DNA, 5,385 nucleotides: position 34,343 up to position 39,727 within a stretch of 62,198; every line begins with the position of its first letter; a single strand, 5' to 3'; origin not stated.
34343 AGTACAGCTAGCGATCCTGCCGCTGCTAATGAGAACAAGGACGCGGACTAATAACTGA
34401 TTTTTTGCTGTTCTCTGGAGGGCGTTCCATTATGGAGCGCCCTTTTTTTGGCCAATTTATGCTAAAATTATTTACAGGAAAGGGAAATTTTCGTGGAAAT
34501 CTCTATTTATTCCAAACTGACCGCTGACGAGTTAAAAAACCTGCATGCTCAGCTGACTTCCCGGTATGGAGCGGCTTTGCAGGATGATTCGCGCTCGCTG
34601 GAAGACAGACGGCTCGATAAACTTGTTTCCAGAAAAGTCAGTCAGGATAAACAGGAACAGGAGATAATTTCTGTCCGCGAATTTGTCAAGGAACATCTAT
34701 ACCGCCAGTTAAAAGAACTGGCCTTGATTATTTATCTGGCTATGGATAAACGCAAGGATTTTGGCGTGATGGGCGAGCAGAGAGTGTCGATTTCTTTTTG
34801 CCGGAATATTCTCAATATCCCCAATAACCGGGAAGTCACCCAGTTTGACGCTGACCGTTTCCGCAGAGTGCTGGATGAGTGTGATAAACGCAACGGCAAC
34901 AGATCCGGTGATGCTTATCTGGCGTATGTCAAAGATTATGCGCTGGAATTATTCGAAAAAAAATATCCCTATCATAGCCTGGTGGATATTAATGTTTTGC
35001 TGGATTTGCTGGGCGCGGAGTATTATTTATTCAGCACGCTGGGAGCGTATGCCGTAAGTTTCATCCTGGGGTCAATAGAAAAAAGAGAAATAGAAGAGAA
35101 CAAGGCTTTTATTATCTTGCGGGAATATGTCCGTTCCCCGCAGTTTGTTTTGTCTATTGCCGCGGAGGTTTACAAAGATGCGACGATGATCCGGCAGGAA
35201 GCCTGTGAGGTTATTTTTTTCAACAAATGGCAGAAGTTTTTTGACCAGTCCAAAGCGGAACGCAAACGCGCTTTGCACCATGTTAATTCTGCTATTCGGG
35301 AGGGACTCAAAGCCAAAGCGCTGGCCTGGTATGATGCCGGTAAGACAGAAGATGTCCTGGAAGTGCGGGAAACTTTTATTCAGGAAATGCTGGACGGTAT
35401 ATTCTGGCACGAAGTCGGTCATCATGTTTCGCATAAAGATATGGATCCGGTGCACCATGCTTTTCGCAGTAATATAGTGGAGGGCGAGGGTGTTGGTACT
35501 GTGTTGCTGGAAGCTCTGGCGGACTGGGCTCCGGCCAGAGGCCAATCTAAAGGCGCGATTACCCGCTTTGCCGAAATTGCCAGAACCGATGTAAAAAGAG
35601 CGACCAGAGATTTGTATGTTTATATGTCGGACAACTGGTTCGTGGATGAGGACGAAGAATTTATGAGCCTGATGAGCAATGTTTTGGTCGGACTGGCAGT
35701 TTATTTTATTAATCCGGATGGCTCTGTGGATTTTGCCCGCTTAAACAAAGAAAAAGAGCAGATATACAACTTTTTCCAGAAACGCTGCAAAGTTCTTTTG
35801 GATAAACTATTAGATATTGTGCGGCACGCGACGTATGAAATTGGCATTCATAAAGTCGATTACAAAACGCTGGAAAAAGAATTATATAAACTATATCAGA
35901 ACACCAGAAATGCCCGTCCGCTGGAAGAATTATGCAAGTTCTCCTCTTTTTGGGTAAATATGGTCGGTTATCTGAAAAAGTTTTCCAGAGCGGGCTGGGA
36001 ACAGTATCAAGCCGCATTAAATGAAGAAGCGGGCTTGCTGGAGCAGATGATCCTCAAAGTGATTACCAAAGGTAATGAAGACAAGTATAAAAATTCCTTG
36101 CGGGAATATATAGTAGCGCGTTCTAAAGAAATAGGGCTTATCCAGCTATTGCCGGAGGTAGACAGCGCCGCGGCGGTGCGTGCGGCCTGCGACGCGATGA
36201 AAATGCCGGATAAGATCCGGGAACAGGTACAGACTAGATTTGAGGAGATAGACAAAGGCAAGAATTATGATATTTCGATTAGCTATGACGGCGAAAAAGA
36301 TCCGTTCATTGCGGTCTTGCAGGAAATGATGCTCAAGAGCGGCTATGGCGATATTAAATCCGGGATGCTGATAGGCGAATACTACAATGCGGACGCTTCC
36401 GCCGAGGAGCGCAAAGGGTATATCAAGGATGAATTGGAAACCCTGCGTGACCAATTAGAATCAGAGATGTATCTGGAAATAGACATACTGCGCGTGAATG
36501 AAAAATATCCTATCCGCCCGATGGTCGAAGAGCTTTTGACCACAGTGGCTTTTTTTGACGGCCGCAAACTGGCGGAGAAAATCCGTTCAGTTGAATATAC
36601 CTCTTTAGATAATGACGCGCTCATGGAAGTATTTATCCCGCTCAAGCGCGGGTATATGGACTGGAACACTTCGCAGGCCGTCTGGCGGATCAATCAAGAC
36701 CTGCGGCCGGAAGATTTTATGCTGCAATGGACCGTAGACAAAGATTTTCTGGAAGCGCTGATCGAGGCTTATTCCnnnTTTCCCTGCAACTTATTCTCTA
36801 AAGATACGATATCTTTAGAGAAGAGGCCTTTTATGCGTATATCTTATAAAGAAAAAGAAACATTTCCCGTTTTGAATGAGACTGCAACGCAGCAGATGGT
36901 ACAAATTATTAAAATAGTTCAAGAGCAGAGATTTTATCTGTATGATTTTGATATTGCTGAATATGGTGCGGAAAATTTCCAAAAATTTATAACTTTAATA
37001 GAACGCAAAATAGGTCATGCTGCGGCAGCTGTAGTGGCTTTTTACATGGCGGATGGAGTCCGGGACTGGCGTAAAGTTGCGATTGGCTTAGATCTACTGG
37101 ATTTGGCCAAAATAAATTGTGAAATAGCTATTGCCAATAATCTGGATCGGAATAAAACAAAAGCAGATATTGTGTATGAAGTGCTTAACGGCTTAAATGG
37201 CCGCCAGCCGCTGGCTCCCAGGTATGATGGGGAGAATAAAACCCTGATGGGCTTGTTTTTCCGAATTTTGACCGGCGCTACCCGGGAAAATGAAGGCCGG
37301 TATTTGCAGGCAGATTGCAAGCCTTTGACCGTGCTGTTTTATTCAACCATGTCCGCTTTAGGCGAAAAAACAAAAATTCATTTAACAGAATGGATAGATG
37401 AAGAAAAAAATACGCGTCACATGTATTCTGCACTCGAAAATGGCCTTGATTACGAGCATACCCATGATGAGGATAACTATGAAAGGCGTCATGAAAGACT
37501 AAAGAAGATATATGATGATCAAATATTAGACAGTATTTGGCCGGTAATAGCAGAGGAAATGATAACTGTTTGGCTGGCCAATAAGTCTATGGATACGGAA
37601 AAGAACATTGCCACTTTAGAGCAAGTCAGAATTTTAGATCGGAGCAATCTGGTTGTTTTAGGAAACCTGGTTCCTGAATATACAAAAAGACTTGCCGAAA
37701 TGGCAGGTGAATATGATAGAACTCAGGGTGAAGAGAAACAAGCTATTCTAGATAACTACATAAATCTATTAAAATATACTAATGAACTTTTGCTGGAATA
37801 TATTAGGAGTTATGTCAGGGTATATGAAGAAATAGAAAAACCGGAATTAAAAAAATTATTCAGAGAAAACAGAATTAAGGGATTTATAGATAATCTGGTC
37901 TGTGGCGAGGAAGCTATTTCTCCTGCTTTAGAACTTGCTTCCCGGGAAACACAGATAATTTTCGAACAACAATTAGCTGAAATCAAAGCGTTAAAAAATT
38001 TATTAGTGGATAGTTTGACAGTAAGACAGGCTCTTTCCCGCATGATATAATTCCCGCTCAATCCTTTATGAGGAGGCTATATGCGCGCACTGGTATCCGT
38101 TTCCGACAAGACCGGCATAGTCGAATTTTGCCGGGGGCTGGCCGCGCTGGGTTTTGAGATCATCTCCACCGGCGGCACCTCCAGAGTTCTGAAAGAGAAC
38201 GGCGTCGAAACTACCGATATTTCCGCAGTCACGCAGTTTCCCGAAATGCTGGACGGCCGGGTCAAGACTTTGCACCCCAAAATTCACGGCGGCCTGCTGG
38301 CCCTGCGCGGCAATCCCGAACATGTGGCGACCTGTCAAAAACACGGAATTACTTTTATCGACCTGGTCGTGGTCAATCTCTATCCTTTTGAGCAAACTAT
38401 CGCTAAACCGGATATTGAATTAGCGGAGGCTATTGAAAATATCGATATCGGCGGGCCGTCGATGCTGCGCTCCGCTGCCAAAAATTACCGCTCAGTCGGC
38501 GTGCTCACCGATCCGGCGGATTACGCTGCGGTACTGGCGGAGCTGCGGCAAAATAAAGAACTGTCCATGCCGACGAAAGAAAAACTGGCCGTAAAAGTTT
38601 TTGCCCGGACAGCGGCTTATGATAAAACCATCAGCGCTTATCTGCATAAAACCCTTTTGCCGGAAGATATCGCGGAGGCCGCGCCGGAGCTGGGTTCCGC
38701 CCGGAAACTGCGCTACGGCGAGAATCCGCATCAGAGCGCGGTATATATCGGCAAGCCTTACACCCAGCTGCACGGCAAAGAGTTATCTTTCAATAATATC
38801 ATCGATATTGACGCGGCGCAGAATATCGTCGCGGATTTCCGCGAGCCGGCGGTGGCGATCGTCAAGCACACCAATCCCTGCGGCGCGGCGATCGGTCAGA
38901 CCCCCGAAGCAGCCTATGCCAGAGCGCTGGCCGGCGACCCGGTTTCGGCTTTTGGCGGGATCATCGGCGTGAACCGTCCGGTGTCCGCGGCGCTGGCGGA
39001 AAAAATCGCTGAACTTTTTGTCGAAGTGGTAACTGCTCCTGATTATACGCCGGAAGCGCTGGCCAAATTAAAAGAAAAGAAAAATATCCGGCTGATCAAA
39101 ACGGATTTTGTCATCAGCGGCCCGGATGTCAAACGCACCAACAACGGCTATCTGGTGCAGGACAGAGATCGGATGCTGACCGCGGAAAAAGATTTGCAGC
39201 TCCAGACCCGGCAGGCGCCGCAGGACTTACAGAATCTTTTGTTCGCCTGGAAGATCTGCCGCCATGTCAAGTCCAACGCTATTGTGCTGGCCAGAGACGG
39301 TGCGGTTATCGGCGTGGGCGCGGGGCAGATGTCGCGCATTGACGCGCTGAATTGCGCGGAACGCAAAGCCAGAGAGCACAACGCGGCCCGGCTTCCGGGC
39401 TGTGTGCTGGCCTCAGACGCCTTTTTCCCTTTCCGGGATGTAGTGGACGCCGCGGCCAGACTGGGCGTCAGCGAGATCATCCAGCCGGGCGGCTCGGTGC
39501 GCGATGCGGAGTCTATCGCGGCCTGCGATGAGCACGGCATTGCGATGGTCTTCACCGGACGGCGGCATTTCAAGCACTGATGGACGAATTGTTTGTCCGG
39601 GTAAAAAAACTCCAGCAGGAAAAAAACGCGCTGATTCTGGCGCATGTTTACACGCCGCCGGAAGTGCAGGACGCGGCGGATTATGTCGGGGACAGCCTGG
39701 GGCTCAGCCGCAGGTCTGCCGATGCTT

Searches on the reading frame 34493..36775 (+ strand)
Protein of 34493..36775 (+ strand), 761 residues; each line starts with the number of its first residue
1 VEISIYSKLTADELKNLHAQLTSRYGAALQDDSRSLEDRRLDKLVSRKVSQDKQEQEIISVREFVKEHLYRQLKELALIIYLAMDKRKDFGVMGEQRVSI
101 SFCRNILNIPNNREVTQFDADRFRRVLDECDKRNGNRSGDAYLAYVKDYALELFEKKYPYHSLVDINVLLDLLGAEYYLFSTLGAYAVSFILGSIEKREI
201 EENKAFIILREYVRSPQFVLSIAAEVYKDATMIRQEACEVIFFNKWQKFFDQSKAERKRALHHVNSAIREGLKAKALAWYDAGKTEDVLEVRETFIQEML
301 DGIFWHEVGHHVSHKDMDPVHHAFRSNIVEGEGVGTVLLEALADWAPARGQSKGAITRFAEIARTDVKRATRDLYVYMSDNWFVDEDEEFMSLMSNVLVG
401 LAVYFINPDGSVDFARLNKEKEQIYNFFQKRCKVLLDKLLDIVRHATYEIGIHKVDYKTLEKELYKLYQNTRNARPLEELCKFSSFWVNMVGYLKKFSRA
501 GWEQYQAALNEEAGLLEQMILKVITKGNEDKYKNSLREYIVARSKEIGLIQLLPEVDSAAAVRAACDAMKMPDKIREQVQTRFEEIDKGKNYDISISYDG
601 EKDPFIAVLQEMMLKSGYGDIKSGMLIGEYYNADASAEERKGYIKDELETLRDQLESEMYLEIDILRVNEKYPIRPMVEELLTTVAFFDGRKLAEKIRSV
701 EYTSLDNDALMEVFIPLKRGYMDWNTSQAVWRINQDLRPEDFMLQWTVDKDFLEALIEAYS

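Call 10: search_protein_families(library=pfam, proteins=[window:34493-36775:+], max_evalue=0.01)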
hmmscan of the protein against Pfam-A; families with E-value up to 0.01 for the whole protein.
window:34493-36775:+ (761 aa): 0 families

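Call 12: search_protein_families(library=padloc, proteins=[window:34493-36775:+], max_evalue=0.1)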
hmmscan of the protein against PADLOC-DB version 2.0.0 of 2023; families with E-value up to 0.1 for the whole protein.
window:34493-36775:+ (761 aa): 0 families

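Call 13: search_protein_families(library=phrogs, proteins=[window:34493-36775:+], max_evalue=0.1)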
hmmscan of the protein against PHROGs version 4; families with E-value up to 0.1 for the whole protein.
window:34493-36775:+ (761 aa): 1 family
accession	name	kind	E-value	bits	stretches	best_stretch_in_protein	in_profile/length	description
phrog_20565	-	unknown function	0.09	14.1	0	285-323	17-55/71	-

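Call 49: search_solved_structures(query=A2, max_evalue=10, show_alignments=2)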
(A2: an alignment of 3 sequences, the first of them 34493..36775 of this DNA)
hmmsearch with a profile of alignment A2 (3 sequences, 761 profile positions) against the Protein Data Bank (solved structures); distinct sequences matched with E-value up to 10: 1.
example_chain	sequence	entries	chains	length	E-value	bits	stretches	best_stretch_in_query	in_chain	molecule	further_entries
1w53_A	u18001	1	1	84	1.3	10.6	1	15-74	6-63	PHOSPHOSERINE PHOSPHATASE RSBU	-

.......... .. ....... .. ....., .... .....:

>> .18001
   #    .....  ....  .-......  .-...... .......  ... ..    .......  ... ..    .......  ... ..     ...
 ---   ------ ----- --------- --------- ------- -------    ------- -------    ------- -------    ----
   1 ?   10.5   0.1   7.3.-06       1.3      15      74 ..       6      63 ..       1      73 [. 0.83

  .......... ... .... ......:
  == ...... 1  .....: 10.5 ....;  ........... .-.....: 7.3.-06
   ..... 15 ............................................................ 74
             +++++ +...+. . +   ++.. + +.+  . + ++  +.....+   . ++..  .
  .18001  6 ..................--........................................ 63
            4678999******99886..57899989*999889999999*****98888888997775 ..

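Call 50: search_protein_families(library=pfam, alignment_id=A2, max_evalue=10)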
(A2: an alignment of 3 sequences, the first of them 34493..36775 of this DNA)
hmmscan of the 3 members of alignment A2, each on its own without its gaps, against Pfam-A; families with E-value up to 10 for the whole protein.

A. member 1, window:34493-36775:+ (761 aa): 1 family
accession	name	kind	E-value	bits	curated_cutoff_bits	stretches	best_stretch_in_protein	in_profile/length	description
PF05235.19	CHAD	-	7.9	6.8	25.6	0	12-78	92-161/228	CHAD domain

B. families by the number of members that match (of 3 scanned): 2 families
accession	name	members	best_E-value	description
PF03477.21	ATP-cone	1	0.03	ATP cone domain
PF05235.19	CHAD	1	7.9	CHAD domain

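Call 81: find_related_loci(query=A4, collection=metagenome_contigs, flank=10000)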
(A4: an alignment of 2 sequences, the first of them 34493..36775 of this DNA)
Query A4 (761 aa) in metagenome_contigs; peptide patterns used: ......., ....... (x = any residue, [..] = any of these).
414 stretches matched a pattern; 14 encode a relative of the query (tblastn E <= 1e-3); 14 distinct loci.
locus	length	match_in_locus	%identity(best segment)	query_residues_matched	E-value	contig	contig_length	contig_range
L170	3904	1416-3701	75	1-761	0e+0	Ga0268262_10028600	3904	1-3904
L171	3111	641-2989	56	1-757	0e+0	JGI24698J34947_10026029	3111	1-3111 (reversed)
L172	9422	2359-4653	55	2-760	0e+0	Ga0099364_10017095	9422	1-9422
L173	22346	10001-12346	48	2-761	0e+0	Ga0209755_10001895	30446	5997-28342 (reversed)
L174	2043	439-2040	60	1-532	0e+0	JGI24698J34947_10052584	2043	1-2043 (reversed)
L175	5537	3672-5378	53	1-566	0e+0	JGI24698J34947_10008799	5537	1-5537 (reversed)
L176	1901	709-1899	68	2-398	0e+0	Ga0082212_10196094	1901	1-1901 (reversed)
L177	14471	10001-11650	43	3-566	5e-153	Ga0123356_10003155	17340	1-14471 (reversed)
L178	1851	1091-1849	85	1-252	5e-149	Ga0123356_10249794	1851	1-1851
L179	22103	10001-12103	27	71-761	1e-67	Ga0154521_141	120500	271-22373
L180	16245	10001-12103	27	71-761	1e-67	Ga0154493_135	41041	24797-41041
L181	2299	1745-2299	47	60-246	1e-46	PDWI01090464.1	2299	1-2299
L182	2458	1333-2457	29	41-414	3e-42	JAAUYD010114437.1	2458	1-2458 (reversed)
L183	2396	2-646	24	336-549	3e-20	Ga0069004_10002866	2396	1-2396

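Call 86: search_protein_families(library=pfam, proteins=[L179:9-7982:+, L179:8581-9711:+, L179:12851-14992:+, L179:15164-15994:+, L173:7945-9636:+, L173:4630-6318:+, L173:3208-4566:+, L177:8109-9980:+, L177:7390-8022:+, L177:11892-12824:+], max_evalue=0.01)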
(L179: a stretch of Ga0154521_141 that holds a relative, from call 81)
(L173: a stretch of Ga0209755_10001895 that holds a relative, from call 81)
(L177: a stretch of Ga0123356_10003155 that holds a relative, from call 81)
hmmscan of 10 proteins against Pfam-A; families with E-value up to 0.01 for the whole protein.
L179:9-7982:+ (2658 aa): 0 families

L179:8581-9711:+ (377 aa): 0 families

L179:12851-14992:+ (714 aa): 9 families
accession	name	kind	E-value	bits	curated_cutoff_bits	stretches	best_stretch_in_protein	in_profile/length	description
PF16921.10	Tex_YqgF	-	5.8e-57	192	27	1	319-444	1-126/126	Tex protein YqgF-like domain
PF09371.15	Tex_N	-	1.9e-27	95.2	32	1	5-77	3-75/75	Tex-like protein N-terminal domain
PF12836.13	HHH_3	-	6.5e-27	93.9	27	1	484-547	1-64/65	Helix-hairpin-helix motif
PF17674.7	HHH_9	-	4.1e-26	92.1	23.1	1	554-623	1-70/70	HHH domain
PF22706.1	Tex_central_region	-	5.6e-22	79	27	1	140-303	7-178/178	Tex central region-like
PF00575.29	S1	-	2e-19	70.2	22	1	642-710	3-71/74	S1 RNA binding domain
PF14635.12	HHH_7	-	3.3e-10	40.7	27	1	457-549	5-103/104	Helix-hairpin-helix motif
PF14639.11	YqgF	-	3.7e-10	40.2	35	1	335-451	24-147/150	Holliday-junction resolvase-like of SPT6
PF23459.1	S1_RRP5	-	5.3e-06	27.3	27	1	641-704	1-64/72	RRP5 S1 domain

L179:15164-15994:+ (277 aa): 3 families
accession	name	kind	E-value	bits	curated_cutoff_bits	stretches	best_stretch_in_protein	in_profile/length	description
PF13509.12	S1_2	-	1.4e-34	118.4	21.8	2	4-62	1-60/61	S1 domain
PF17783.7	CvfB_WH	-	4.4e-22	78.1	22.9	1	217-274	1-58/58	CvfB-like winged helix domain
PF00575.29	S1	-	2.2e-07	31.6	22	0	11-45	11-54/74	S1 RNA binding domain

L173:7945-9636:+ (564 aa): 0 families

L173:4630-6318:+ (563 aa): 4 families
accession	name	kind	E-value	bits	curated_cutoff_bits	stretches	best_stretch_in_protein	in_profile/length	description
PF00128.31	Alpha-amylase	-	1.8e-139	466.3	22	1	10-488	1-446/446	Alpha amylase, catalytic domain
PF14701.12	hDGE_amylase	-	0.00012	21.7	27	1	37-116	26-113/439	Glycogen debranching enzyme, glucanotransferase domain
PF22026.2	Alpha-amylase_C_2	-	0.00071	20.4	27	1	488-524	1-37/78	Alpha-amylase C-terminal domain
PF11941.14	DUF3459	-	0.0083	16.9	22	0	471-540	1-76/90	Domain of unknown function (DUF3459)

L173:3208-4566:+ (453 aa): 1 family
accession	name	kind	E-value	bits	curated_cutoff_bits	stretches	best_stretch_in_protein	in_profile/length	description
PF00285.26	Citrate_synt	-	1.1e-114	383.7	27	1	44-436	3-357/357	Citrate synthase, C-terminal domain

L177:8109-9980:+ (624 aa): 0 families

L177:7390-8022:+ (211 aa): 0 families

L177:11892-12824:+ (311 aa): 0 families

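Call 94: search_solved_structures(query=A5, max_evalue=10, show_alignments=3)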
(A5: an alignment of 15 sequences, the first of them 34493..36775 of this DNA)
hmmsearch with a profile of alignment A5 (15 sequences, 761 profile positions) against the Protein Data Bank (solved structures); distinct sequences matched with E-value up to 10: 2.
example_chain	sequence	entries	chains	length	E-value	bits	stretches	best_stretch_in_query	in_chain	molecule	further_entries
1x4f_A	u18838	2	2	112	0.79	11.2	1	533-590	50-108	Matrin 3 | Matrin-3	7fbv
11aa_p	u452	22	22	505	1.8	10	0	143-201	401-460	ATP-dependent RNA helicase HAS1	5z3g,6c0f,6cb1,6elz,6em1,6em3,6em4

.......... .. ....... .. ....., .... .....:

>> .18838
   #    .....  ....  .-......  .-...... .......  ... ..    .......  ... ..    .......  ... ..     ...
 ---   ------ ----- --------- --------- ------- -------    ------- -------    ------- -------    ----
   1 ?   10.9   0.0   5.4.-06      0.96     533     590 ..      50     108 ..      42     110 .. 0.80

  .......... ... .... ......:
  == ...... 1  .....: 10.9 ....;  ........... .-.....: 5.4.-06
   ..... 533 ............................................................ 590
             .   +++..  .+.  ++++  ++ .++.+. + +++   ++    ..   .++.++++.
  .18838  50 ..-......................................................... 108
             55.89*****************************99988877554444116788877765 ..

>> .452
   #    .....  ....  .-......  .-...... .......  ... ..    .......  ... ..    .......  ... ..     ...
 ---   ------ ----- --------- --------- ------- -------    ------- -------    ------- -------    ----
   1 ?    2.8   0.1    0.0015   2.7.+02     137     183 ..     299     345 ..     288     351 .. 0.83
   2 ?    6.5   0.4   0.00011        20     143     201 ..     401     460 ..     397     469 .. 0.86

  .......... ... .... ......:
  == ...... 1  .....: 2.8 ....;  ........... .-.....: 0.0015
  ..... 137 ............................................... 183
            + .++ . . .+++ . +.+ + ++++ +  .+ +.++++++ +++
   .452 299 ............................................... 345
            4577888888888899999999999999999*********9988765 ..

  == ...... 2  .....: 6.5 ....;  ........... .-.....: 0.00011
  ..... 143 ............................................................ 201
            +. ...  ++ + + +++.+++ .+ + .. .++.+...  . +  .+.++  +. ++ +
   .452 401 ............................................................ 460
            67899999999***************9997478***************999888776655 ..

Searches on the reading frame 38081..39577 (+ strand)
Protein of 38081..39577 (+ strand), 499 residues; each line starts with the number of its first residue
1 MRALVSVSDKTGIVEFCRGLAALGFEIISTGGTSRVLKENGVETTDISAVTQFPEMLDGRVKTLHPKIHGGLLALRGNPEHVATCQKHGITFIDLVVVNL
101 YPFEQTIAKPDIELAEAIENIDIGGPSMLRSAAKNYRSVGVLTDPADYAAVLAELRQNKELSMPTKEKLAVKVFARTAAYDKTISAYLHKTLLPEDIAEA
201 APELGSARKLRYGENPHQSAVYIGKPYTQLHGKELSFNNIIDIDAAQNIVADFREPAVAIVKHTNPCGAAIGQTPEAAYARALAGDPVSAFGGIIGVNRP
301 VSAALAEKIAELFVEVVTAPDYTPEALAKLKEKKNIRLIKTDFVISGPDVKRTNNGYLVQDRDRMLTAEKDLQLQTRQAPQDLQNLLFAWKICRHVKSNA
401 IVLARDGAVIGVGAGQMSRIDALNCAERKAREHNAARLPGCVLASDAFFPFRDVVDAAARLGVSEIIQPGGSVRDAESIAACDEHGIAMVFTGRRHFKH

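Call 10: search_protein_families(library=pfam, proteins=[window:38081-39577:+], max_evalue=0.01)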
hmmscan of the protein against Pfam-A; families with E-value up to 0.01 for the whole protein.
window:38081-39577:+ (499 aa): 2 families
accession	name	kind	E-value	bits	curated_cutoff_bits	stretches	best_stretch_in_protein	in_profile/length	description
PF01808.24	AICARFT_IMPCHas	-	1.1e-109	367.1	25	1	132-428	1-310/311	AICARFT/IMPCHase bienzyme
PF02142.27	MGS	-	2.1e-24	85.9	24.1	1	12-126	1-93/94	MGS-like domain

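Call 22: find_encoding_contigs(protein=window:38081-39577:+, flank=10000, max_places=8)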
Protein window:38081-39577:+ (499 aa): no gene with exactly this product is on record in the collection.

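Call 23: find_related_loci(query=window:38081-39577:+, collection=genome_contigs, flank=10000)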
Query window:38081-39577:+ (499 aa) in genome_contigs; peptide patterns used: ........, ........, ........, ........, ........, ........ (x = any residue, [..] = any of these).
600 stretches matched a pattern (row limit reached: there are more); 583 encode a relative of the query (tblastn E <= 1e-3); the best 80 are kept; 80 distinct loci.
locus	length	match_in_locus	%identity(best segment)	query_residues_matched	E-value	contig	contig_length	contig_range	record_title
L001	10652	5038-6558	55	2-499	4e-178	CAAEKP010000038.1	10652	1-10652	MAG TPA_asm: Peptococcaceae bacterium, isolate HGM14212, WGS project CAAEKP010000000 data, contig: ERS537207_88_k99_4264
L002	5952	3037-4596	55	2-499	3e-176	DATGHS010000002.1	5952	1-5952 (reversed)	MAG TPA_asm: Gemmataceae bacterium isolate SMAG_U9787 k141_559967, whole genome shotgun sequence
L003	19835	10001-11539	54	2-499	1e-170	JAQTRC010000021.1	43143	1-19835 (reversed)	MAG: Desulfuromonadaceae bacterium isolate STB_154 NODE_1816_length_43143_cov_7.501232_Sandtown_B, whole genome shotgun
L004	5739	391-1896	53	2-499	2e-171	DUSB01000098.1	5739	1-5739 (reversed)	MAG TPA_asm: Syntrophomonadaceae bacterium isolate AS26fmACSIPLY_39 26082_AS26, whole genome shotgun sequence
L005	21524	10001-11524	53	2-499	1e-168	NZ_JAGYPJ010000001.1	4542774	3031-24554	Lederbergia citrisecunda strain FJAT-49732 Scaffold1, whole genome shotgun sequence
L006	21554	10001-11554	53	2-499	2e-168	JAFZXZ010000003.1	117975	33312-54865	Bacterium isolate RGIG8200 Water_buffalos_Rumen-3__c129285, whole genome shotgun sequence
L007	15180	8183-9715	53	2-499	4e-168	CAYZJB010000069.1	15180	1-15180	MAG TPA_asm: uncultured Bacteroidota bacterium isolate binchicken_co58_136 genome assembly, contig: NODE_3097_length_151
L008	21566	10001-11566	53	2-499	7e-168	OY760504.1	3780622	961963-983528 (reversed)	MAG: Armatimonadota bacterium isolate be0b92b7-bbec-405b-9e81-a5dbe9f1ff7a genome assembly, chromosome: 1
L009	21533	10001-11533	54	2-499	2e-167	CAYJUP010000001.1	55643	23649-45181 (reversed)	MAG TPA_asm: uncultured Nitrospiraceae bacterium isolate ERP125453_co1_266 genome assembly, contig: NODE_382_length_5564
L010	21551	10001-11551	52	2-499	2e-167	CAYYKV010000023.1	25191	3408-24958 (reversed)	MAG TPA_asm: uncultured Terracidiphilus sp. isolate binchicken_co3_524 genome assembly, contig: NODE_6150_length_25191_c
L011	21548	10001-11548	52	2-499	5e-167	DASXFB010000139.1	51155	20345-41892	MAG TPA_asm: Terracidiphilus sp. isolate SMAG_U5127 k141_173345, whole genome shotgun sequence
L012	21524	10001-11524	52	2-499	9e-167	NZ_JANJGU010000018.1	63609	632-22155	Lederbergia panacisoli strain KACC 17503 Scaffold22, whole genome shotgun sequence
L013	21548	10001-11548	52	2-499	1e-166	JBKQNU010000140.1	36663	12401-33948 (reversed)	MAG: Terracidiphilus sp. isolate LASCr2D2E2F__bin_48 LASCr2D2E2F_000000371924, whole genome shotgun sequence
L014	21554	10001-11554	54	2-499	2e-166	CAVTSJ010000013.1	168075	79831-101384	MAG: uncultured Acidobacteriaceae bacterium isolate MFD09495.bin.2.27 genome assembly, contig: contig_2255, whole genome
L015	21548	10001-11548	52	2-499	2e-166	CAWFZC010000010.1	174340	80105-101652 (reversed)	MAG: uncultured Acidobacteriaceae bacterium isolate MFD09286.bin.1.229 genome assembly, contig: contig_44620, whole geno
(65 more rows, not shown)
